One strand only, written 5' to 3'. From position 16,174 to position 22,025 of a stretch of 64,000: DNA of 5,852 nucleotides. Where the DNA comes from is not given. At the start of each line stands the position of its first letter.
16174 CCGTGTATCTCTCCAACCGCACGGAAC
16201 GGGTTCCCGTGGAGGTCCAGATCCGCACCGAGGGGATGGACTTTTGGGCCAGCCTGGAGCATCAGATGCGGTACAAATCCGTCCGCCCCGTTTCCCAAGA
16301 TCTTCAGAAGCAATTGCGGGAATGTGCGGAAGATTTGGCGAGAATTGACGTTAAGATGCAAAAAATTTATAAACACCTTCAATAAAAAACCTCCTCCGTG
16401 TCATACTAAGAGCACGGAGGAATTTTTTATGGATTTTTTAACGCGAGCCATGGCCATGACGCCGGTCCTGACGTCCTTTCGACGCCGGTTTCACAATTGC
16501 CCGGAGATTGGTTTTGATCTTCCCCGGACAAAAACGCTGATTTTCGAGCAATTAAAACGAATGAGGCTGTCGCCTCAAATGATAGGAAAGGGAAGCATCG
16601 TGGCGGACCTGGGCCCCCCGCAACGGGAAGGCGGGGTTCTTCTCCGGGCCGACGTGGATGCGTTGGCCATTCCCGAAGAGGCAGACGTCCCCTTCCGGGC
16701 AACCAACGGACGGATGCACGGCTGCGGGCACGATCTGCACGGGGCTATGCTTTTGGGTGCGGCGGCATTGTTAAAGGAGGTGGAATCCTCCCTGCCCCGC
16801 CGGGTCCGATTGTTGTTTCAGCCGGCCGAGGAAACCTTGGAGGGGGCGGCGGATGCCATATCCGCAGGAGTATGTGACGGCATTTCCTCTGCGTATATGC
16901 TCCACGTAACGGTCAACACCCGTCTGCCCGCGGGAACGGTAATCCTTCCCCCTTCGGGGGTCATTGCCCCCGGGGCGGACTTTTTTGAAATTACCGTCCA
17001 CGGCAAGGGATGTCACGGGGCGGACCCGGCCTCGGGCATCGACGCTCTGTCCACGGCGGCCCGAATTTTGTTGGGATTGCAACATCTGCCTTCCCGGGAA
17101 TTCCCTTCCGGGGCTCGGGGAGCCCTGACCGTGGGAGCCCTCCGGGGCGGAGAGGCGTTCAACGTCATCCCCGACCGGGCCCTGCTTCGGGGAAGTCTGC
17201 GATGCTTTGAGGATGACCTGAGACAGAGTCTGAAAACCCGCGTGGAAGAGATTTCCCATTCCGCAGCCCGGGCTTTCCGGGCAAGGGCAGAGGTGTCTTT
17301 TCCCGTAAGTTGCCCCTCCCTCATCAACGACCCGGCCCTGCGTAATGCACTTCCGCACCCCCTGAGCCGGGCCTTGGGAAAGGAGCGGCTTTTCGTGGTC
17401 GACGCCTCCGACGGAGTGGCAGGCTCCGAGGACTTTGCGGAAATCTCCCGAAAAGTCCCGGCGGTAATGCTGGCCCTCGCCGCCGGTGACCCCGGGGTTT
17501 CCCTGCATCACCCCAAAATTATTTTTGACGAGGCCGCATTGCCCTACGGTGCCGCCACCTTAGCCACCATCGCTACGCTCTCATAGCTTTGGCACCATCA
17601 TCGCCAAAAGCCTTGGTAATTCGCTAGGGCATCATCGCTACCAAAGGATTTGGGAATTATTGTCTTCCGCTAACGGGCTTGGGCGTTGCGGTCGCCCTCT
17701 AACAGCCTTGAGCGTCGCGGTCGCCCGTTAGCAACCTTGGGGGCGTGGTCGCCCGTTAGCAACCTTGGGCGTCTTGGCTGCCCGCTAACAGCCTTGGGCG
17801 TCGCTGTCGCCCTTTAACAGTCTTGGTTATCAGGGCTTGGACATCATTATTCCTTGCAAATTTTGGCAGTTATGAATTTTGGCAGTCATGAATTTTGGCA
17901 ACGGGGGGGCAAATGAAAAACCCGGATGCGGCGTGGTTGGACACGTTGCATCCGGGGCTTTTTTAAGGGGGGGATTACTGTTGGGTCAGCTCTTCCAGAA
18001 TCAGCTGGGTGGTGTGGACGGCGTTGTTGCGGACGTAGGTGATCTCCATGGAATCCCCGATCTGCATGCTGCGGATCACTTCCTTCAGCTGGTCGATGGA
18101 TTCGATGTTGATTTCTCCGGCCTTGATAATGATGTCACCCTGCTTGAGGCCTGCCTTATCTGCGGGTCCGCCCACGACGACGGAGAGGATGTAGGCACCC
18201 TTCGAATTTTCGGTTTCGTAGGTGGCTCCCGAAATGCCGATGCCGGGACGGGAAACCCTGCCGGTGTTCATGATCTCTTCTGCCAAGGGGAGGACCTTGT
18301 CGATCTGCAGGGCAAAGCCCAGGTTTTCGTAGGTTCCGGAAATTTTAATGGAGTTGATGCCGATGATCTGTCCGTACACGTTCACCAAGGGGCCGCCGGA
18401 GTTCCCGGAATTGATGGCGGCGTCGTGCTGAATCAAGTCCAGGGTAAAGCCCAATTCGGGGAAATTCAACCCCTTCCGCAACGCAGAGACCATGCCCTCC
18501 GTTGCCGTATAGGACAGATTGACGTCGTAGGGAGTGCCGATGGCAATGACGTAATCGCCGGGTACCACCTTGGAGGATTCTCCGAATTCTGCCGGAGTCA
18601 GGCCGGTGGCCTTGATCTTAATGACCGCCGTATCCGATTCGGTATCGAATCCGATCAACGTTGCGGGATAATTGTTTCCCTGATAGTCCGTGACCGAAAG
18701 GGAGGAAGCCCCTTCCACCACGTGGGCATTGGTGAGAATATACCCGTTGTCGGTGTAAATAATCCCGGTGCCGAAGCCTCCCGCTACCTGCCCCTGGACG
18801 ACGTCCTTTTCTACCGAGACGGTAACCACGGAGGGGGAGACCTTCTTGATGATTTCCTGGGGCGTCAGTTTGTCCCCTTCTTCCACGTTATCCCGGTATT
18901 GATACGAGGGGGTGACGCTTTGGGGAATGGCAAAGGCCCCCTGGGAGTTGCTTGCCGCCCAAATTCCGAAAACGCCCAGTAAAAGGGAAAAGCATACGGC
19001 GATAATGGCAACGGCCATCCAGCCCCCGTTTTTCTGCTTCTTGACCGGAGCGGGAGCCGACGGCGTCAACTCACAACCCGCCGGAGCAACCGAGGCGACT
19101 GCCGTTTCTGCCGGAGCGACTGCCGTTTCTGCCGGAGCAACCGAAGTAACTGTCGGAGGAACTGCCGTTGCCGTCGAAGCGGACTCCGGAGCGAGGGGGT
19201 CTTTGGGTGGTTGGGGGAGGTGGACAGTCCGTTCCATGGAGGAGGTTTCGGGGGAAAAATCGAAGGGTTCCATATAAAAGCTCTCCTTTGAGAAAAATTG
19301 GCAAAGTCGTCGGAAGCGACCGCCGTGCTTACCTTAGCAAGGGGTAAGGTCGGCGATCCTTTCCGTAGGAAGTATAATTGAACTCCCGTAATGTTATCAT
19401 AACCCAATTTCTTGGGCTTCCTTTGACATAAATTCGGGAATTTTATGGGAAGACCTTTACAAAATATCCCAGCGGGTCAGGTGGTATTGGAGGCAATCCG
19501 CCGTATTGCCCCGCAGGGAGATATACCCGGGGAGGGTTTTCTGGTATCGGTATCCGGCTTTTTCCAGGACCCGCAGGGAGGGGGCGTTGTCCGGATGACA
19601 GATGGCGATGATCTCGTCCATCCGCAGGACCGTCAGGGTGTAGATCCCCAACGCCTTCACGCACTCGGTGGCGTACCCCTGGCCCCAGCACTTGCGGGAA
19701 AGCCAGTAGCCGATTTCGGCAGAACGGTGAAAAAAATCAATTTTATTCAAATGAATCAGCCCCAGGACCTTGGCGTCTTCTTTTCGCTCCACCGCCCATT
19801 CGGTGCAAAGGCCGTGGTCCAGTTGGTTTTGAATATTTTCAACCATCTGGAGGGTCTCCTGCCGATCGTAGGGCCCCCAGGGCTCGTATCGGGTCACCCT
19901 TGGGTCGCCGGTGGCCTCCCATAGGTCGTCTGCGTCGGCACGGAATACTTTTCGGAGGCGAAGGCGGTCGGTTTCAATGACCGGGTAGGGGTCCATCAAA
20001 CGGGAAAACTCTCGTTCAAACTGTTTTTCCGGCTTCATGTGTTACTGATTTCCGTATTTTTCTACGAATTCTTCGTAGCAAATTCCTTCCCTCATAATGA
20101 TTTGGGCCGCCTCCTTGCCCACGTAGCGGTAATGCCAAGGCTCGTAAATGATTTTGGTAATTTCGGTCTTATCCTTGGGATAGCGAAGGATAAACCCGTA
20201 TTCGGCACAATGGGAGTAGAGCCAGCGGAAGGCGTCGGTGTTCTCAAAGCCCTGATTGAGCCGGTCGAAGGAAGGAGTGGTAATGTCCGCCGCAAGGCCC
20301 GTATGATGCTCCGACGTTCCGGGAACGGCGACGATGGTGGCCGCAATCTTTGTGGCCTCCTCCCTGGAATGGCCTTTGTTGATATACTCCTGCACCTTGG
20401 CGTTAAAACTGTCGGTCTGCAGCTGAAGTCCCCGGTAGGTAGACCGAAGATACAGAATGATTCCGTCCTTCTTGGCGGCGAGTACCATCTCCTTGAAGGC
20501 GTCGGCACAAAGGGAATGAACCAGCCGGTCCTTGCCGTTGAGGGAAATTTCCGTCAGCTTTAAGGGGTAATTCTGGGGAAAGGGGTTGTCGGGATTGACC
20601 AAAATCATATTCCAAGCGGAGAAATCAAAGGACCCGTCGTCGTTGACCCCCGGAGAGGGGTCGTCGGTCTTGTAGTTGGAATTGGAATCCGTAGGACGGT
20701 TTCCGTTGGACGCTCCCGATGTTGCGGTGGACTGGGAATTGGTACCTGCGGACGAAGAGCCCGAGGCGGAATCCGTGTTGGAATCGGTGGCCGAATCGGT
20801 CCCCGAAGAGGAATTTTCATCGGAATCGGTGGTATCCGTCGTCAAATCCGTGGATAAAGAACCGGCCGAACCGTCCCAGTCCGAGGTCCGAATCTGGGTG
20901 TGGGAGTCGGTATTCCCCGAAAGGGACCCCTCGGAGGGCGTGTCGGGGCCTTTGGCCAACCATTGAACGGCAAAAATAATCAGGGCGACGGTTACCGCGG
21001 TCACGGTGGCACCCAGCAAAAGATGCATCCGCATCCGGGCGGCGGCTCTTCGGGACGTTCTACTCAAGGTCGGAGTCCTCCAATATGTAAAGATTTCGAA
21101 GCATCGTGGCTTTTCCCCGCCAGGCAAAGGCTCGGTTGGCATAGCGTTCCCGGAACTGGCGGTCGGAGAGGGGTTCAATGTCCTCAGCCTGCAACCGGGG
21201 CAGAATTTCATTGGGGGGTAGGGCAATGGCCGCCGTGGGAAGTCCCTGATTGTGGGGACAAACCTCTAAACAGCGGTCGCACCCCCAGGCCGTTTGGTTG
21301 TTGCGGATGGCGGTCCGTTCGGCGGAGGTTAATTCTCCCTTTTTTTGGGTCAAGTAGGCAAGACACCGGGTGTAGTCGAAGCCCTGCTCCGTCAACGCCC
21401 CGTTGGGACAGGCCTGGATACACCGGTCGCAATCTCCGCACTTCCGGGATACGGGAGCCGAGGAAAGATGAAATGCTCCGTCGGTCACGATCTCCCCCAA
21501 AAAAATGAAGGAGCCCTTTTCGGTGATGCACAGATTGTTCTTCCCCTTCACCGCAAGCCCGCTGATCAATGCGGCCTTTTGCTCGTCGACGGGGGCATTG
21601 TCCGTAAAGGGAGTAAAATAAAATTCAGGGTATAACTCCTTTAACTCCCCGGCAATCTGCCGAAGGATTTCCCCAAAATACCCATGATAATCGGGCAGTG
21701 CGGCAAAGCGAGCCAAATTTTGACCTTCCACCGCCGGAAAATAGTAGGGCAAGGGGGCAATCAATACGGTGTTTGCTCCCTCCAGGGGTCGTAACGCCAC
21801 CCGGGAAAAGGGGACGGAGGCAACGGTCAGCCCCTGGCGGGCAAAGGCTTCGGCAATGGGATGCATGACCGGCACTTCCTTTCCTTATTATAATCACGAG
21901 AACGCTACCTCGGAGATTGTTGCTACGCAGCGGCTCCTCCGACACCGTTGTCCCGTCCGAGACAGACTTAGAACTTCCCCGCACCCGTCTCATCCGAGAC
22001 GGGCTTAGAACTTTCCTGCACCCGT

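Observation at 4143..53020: Many unrelated minisatellite arrays, each starting at or across a stop codon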

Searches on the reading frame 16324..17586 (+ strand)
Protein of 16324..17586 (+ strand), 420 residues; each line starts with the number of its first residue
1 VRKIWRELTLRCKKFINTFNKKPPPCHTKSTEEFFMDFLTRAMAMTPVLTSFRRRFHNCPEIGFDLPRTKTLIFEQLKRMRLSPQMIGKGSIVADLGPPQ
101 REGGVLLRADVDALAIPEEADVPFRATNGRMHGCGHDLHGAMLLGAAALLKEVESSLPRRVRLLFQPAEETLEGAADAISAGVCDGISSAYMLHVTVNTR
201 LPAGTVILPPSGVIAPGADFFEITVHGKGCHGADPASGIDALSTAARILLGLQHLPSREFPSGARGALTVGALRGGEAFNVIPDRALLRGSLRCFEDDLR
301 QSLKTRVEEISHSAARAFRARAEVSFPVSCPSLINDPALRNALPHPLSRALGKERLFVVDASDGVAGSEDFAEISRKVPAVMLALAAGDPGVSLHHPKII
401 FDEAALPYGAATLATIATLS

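Call 46: search_protein_families(library=pfam, proteins=[window:16324-17586:+], max_evalue=0.00001)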
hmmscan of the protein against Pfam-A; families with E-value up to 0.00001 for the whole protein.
window:16324-17586:+ (420 aa): 2 families
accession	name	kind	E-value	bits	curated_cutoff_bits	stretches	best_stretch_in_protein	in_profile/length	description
PF01546.33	Peptidase_M20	-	2.6e-31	109.6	24.6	1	106-417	1-204/206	Peptidase family M20/M25/M40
PF07687.19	M20_dimer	-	2.8e-12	47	21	1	217-311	5-99/107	Peptidase dimerisation domain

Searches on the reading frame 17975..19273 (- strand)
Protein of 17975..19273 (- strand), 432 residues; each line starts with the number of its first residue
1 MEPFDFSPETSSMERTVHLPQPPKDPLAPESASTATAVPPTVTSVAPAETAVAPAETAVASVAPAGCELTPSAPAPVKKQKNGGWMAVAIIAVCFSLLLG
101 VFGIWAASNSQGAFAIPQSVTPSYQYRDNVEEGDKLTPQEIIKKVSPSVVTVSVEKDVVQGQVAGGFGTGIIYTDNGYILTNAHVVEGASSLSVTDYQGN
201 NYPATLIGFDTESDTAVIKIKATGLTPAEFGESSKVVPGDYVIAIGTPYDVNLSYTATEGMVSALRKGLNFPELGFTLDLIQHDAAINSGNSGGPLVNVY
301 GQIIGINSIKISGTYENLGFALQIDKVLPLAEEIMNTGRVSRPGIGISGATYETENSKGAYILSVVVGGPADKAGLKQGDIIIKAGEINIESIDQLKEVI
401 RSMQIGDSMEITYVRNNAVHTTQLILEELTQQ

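Call 46: search_protein_families(library=pfam, proteins=[window:17975-19273:-], max_evalue=0.00001)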
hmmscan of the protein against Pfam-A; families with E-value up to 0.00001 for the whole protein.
window:17975-19273:- (432 aa): 5 families
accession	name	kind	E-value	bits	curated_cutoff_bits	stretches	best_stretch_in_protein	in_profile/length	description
PF13365.12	Trypsin_2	-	3.4e-30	106.1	27.6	1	168-306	1-144/144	Trypsin-like peptidase domain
PF00089.32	Trypsin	-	1.9e-15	57.7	20.6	1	162-328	19-217/220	Trypsin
PF13180.12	PDZ_2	-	4.1e-14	53.1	27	1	355-424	9-78/80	PDZ domain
PF17820.7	PDZ_6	-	4.6e-10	39.5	27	1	362-412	2-51/54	PDZ domain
PF00595.29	PDZ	-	1.1e-07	32.6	23.2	1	341-409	8-76/81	PDZ domain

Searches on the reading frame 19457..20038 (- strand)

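Call 48: search_protein_families(library=ncbifam, proteins=[window:19457-20038:-], max_evalue=0.00001)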
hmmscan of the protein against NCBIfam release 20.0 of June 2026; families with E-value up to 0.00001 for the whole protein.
window:19457-20038:- (193 aa): 5 families
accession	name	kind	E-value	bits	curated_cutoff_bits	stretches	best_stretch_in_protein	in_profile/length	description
NF011709.0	PRK15130.1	equivalog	1e-07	31.9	218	1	25-169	6-146/186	spermidine N1-acetyltransferase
NF007539.0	PRK10151.1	equivalog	2.9e-07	30.3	184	1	88-169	75-156/179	50S ribosomal protein L7/L12-serine acetyltransferase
NF008072.0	PRK10809.1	equivalog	1.4e-06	28.2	190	1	21-188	13-186/194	ribosomal protein S5-alanine N-acetyltransferase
NF000485.1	TlmB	exception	1.8e-06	27.4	625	1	22-164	4-142/292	bleomycin family antibiotic N-acetyltransferase TlmB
TIGR03585.1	PseH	equivalog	2.6e-06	27.6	93.1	1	86-184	57-154/156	UDP-4-amino-4,6-dideoxy-N-acetyl-beta-L-altrosamine N-acetyltransferase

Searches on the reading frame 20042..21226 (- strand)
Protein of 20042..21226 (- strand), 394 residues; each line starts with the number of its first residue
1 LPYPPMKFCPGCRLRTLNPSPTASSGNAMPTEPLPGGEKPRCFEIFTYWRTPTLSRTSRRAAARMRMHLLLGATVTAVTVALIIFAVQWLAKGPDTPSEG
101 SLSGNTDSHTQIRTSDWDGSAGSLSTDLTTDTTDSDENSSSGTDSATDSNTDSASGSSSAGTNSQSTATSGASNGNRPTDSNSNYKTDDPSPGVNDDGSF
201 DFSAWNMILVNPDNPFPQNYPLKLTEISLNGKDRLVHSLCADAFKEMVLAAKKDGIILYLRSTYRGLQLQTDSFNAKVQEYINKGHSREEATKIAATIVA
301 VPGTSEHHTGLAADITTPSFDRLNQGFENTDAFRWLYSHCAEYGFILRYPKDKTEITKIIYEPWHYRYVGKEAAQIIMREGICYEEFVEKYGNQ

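Call 48: search_protein_families(library=ncbifam, proteins=[window:20042-21226:-], max_evalue=0.00001)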
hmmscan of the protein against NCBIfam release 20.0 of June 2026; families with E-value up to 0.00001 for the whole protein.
window:20042-21226:- (394 aa): 5 families
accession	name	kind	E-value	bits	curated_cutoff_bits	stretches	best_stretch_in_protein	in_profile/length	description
NF000473.1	vanY_BG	exception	3.5e-43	147.9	400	1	202-390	96-273/274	VanY-B/VanY-G family D-Ala-D-Ala carboxypeptidase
NF000380.1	vanXY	equivalog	4.2e-30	104.6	250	1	208-389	3-177/179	D,D-carboxypeptidase/D,D-dipeptidase VanXY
NF000472.1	vanY_AFMPt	exception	5.4e-23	81.6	425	1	240-389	102-230/283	VanY-A/VanY-F/VanY-M family D-Ala-D-Ala carboxypeptidase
NF041194.1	LD_carboxy_LdcB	exception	1.8e-21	76.9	275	1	243-390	41-175/180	LD-carboxypeptidase LdcB/DacB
NF000149.1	vanXY_G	exception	8.6e-17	61.1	500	1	207-388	17-190/254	D-Ala-D-Ala dipeptidase/D-Ala-D-Ala carboxypeptidase VanXY-G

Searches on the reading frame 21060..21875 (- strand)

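Call 46: search_protein_families(library=pfam, proteins=[window:21060-21875:-], max_evalue=0.00001)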
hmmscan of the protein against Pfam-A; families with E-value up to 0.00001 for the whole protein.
window:21060-21875:- (271 aa): 4 families
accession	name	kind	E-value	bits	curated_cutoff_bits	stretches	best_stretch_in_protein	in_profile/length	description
PF13484.11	Fer4_16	-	5.8e-15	56.3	30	1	145-209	1-66/66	4Fe-4S double cluster binding domain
PF25160.1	LdpA_Fe-S-bd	-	1.2e-07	31.8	27.6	0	193-210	25-42/49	LdpA Fe-S cluster-binding domain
PF12838.12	Fer4_7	-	1.6e-07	32.1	27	1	145-209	1-51/52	4Fe-4S dicluster domain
PF00037.32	Fer4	-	5.2e-07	29.6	21.1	0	145-162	7-24/24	4Fe-4S binding domain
